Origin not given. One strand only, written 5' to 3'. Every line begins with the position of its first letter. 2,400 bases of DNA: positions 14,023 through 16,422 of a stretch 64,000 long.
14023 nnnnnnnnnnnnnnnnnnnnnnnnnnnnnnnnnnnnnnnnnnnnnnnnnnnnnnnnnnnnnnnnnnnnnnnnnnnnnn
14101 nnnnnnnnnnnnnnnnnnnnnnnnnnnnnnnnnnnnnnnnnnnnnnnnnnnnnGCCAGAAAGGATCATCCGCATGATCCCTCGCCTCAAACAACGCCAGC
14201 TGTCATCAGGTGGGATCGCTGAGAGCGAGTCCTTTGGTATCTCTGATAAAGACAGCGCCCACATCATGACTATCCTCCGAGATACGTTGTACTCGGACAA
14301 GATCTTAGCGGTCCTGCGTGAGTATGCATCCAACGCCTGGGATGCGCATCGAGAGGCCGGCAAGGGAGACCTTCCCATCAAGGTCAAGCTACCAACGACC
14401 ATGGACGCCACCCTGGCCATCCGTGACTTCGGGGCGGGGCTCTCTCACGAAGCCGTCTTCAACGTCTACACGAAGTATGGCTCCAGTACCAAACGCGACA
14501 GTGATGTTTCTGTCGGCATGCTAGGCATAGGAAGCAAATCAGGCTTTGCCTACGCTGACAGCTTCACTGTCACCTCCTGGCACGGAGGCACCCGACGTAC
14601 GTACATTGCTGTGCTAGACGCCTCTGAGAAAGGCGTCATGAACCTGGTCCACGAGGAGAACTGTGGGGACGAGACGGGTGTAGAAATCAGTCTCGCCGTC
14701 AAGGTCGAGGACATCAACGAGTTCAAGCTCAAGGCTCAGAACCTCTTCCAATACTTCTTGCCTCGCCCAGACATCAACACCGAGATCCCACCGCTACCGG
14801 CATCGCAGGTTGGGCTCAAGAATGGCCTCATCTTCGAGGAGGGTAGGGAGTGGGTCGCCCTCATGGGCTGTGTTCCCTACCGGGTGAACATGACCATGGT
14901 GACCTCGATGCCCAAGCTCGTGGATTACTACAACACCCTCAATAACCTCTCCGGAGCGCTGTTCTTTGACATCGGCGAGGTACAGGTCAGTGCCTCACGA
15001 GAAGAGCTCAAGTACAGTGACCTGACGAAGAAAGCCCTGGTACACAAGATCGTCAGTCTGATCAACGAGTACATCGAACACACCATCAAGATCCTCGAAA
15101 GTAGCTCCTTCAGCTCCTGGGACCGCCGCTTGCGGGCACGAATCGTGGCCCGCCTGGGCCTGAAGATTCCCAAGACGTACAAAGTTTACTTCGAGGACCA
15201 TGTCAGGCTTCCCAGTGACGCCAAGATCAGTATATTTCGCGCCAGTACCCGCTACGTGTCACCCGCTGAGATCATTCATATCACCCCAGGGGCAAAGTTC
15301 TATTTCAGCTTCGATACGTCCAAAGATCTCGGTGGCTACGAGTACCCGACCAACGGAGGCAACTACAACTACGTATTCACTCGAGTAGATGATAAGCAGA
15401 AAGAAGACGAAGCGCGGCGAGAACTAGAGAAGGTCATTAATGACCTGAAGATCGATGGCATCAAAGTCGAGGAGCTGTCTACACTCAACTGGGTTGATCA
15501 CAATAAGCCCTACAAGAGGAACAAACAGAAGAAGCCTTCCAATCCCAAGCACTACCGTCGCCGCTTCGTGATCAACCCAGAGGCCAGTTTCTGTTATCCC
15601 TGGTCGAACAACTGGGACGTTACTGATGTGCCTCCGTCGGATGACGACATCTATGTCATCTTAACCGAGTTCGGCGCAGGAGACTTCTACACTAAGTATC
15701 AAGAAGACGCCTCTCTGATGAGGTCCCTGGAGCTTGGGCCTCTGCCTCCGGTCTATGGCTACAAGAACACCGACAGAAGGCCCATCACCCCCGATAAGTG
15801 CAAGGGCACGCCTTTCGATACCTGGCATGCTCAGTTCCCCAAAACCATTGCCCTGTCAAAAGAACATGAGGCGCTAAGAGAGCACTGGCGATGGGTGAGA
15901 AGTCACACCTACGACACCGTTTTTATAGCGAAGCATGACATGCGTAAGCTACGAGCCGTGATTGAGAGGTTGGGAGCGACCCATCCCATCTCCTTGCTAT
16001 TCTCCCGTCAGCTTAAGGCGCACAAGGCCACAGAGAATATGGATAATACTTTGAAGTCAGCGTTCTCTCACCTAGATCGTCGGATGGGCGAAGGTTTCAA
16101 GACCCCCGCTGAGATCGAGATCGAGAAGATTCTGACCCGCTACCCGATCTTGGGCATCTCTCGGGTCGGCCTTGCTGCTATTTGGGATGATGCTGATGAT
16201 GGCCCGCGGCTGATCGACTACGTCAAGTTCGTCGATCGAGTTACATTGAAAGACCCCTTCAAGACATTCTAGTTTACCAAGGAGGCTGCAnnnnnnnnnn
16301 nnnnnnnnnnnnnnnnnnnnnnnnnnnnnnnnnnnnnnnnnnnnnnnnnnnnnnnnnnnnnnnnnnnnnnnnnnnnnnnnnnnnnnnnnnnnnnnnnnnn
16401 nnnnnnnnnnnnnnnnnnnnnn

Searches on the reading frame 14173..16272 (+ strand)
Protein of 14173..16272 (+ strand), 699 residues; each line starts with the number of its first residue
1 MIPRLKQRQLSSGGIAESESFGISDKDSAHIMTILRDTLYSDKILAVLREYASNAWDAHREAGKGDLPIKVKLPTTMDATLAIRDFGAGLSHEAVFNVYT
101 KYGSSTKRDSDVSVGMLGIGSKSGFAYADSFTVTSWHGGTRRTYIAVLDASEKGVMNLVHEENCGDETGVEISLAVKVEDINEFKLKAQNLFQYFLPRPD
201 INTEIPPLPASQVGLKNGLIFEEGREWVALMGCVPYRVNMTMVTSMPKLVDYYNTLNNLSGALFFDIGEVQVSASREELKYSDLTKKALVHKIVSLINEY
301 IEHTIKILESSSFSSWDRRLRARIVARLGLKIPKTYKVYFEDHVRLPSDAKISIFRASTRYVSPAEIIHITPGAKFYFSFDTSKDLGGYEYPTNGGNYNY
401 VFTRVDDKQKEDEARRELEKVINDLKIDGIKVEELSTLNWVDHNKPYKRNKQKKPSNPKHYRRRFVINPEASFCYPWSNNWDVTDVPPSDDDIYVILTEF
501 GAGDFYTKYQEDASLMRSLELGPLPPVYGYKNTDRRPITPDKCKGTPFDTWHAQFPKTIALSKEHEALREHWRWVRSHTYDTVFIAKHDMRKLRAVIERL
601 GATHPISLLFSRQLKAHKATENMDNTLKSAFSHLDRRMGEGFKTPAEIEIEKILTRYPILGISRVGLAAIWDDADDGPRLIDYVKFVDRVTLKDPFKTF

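Call 58: search_protein_families(library=pfam, proteins=[window:14173-16272:+], max_evalue=0.001)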
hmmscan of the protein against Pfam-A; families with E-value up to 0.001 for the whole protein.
window:14173-16272:+ (699 aa): 1 family
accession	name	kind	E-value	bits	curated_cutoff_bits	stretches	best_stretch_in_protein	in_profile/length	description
PF13589.12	HATPase_c_3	-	4.9e-08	33.5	25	1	47-154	6-111/137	Histidine kinase-, DNA gyrase B-, and HSP90-like ATPase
